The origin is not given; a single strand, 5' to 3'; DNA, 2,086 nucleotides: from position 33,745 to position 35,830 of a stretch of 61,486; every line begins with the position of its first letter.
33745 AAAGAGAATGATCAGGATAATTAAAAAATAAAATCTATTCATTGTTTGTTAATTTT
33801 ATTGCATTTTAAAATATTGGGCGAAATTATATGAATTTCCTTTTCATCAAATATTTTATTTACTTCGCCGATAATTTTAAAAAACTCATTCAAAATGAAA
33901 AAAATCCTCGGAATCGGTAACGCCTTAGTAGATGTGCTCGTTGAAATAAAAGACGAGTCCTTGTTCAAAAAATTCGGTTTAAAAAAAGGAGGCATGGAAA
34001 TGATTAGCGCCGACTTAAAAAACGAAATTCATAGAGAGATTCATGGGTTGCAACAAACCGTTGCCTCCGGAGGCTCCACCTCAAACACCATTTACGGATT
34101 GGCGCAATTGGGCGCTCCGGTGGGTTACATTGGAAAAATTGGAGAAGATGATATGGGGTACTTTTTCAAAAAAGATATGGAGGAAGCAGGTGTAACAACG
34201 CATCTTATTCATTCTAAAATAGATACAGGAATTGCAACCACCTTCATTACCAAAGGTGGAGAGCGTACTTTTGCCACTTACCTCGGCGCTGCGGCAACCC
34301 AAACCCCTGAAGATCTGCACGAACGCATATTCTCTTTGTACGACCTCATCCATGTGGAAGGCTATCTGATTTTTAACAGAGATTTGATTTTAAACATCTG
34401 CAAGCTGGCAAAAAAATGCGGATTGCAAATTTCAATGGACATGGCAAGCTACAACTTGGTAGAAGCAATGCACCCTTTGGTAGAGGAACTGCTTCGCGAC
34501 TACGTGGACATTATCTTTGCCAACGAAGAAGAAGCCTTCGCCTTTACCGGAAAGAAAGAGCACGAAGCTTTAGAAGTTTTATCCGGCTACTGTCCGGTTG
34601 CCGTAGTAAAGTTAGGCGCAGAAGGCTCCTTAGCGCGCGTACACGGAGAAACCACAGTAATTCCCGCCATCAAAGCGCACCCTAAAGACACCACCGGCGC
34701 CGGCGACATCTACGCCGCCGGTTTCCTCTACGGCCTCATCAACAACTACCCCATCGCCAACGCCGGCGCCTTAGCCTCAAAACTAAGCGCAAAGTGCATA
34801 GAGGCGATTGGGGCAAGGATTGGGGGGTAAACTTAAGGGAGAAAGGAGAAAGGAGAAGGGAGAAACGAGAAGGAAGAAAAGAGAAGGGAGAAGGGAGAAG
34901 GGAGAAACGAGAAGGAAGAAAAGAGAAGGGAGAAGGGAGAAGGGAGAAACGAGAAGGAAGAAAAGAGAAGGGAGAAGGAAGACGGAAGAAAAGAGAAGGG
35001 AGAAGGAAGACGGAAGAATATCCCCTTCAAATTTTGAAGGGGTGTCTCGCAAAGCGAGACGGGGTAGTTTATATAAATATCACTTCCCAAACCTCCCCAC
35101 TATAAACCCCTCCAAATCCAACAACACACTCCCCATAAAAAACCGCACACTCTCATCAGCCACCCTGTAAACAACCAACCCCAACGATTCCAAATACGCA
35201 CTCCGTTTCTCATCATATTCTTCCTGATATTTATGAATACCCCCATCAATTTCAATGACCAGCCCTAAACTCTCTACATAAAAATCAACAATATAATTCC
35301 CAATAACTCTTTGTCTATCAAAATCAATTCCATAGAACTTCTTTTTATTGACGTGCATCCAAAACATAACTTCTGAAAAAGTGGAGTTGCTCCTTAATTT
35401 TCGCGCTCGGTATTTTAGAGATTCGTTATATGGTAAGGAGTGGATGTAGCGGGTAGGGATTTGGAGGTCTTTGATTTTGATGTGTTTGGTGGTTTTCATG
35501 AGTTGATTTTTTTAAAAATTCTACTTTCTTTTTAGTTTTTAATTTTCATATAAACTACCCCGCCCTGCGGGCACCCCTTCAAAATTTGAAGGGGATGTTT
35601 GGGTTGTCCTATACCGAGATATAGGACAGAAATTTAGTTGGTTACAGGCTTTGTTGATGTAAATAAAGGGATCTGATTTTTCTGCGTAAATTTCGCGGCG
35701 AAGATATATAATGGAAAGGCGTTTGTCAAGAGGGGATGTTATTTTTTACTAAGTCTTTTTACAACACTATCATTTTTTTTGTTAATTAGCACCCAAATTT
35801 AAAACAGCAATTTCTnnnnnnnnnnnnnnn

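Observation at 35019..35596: DUF559 endonuclease gene bracketed by inverted ~55-nt double-hairpin repeats: a candidate nuclease-plus-repeat cassette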

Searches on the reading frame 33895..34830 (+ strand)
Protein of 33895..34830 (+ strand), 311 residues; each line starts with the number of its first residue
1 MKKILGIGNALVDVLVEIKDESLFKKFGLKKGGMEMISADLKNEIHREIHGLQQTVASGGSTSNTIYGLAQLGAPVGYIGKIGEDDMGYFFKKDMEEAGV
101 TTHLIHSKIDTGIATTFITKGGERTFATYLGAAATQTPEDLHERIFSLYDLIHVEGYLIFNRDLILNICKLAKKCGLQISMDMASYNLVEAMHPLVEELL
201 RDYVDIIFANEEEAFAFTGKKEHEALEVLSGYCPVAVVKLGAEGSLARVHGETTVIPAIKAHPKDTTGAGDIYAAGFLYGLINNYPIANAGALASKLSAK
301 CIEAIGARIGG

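Call 56: find_related_loci(query=window:33895-34830:+, collection=metagenome_contigs, flank=4000)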
Query window:33895-34830:+ (311 aa) in metagenome_contigs; peptide patterns used: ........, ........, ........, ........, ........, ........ (x = any residue, [..] = any of these).
599 stretches matched a pattern (row limit reached: there are more); 149 encode a relative of the query (tblastn E <= 1e-3); the best 80 are kept; 80 distinct loci.
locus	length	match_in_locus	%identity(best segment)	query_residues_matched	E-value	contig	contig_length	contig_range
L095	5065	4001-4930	94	1-310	0e+0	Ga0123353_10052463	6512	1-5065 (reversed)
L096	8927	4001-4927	92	1-309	0e+0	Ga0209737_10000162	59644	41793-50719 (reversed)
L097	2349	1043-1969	91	1-309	0e+0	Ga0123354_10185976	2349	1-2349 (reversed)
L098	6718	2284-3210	91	1-309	0e+0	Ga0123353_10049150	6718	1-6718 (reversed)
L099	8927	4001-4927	89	1-309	0e+0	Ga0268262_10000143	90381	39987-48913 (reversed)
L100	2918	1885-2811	88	1-309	0e+0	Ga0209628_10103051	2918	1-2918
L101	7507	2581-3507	87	1-309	0e+0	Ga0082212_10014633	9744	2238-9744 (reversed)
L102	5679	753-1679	87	1-309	0e+0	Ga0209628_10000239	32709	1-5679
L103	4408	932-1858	87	1-309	0e+0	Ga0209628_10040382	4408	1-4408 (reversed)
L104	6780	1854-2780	85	1-309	0e+0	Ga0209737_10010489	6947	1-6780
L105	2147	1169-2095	86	1-309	0e+0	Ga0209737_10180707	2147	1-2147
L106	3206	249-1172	86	1-308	0e+0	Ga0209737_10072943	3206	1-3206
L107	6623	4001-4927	85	1-309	9e-178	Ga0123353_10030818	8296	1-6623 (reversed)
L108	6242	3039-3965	85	1-309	2e-179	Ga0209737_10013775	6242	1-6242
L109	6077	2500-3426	84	1-309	1e-179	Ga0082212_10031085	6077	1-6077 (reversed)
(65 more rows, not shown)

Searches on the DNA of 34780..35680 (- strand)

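Call 63: search_rna_families(source=window, start=34780, end=35680, threshold=evalue, max_evalue=1)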
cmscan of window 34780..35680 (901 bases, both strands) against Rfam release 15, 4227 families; matches with E-value up to 1: 1.
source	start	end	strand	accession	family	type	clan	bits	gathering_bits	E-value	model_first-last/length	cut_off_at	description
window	35557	35639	+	RF02837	anti-hemB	Gene; sRNA;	-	19.2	49.5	0.08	1-81/81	no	Burkholderia RNA 7 (anti-hemB)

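Call 79: search_dna_similar(query=L177:484-578:+, collection=plasmids, mode=distant, max_evalue=0.001, max_rows=10)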
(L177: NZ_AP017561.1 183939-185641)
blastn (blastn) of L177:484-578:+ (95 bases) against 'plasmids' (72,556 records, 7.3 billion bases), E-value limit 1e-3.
Records with a match: 15; places in all: 24; records where one place covers at least 80% of the query: 13.
Best place of each record, by identity: >=99% 1; 95-99% 1; 90-95% 1; 80-90% 1; 60-80% 11.
By first word of the organism name: Synechocystis 9; Pseudanabaena 2; Gloeocapsa 1; Picosynechococcus 1; Allocoleopsis 1; Moorena 1.
By predicted mobility (MOB-suite, as given by PLSDB): non-mobilizable 13; mobilizable 2.
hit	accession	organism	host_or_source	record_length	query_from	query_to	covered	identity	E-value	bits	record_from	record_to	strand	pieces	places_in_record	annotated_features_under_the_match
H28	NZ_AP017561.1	Pseudanabaena sp. ABRG5-3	-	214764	1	95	100%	100.0%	5e-41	172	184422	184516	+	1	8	none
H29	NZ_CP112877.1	Pseudanabaena galeata CCNP1313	-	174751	7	89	87%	82.8%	3e-12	78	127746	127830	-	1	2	none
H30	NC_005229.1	Synechocystis sp. PCC 6803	-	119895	9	93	89%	78.8%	4e-11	73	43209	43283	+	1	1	none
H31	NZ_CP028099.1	Synechocystis sp. IPPAS B-1465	axenic culture,Synechocystis sp. GT-L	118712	9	93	89%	78.8%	4e-11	73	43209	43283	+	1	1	none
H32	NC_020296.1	Synechocystis sp. PCC 6803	-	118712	9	93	89%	78.8%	4e-11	73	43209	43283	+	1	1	none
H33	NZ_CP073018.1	Synechocystis sp. PCC 6803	cell culture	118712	9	93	89%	78.8%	4e-11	73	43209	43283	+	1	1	none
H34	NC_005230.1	Synechocystis sp. PCC 6803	-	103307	9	93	89%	77.6%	2e-9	69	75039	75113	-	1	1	none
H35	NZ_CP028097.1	Synechocystis sp. IPPAS B-1465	axenic culture,Synechocystis sp. GT-L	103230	9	93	89%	77.6%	2e-9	69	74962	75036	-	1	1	none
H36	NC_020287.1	Synechocystis sp. PCC 6803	-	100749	9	93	89%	77.6%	2e-9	69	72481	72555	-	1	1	none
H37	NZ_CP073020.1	Synechocystis sp. PCC 6803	cell culture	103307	9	93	89%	77.6%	2e-9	69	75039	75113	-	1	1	none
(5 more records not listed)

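Call 80: search_dna_similar(query=L178:596-650:+, collection=plasmids, mode=distant, max_evalue=0.01, max_rows=10)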
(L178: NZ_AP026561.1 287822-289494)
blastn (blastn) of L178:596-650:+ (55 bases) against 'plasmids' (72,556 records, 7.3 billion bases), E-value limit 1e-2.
Records with a match: 40; places in all: 95; records where one place covers at least 80% of the query: 9.
Best place of each record, by identity: >=99% 1; 95-99% 1; 90-95% 12; 80-90% 26.
By first word of the organism name: Azospirillum 12; Deinococcus 6; Escherichia 6; Klebsiella 4; Pantoea 2; Sphingomonas 2; Novosphingobium 2; Enterobacter 2; Vitreoscilla 1; Aeromonas 1; and 2 more.
By predicted mobility (MOB-suite, as given by PLSDB): non-mobilizable 33; mobilizable 4; conjugative 3.
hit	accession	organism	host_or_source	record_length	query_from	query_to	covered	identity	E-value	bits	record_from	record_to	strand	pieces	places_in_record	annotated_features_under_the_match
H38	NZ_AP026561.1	Deinococcus aetherius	-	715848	1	55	100%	100.0%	1e-19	100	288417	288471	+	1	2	none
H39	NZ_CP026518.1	Deinococcus sp. NW-56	whole organism,water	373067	2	55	98%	85.5%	1e-5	54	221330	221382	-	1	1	none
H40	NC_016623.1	Azospirillum lipoferum 4B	-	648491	2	49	87%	86.3%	4e-6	55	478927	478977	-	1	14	none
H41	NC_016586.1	Azospirillum lipoferum 4B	-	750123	3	49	85%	86.0%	1e-5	54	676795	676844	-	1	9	none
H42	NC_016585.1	Azospirillum lipoferum 4B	-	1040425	9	52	80%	91.5%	1e-6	57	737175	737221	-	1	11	none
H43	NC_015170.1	Deinococcus proteolyticus MRP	feces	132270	8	55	87%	83.7%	2e-3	46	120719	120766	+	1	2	none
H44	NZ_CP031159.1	Deinococcus wulumuqiensis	cell culture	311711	8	55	87%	83.7%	2e-3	46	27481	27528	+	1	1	none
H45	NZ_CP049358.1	Deinococcus wulumuqiensis R12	cell culture,soil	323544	8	55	87%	83.7%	2e-3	46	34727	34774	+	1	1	none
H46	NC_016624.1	Azospirillum lipoferum 4B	-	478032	10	52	78%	91.3%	4e-6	55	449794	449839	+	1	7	none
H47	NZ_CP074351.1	Pantoea dispersa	tissue sample,leaves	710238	11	55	82%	85.1%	7e-3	45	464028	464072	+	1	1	none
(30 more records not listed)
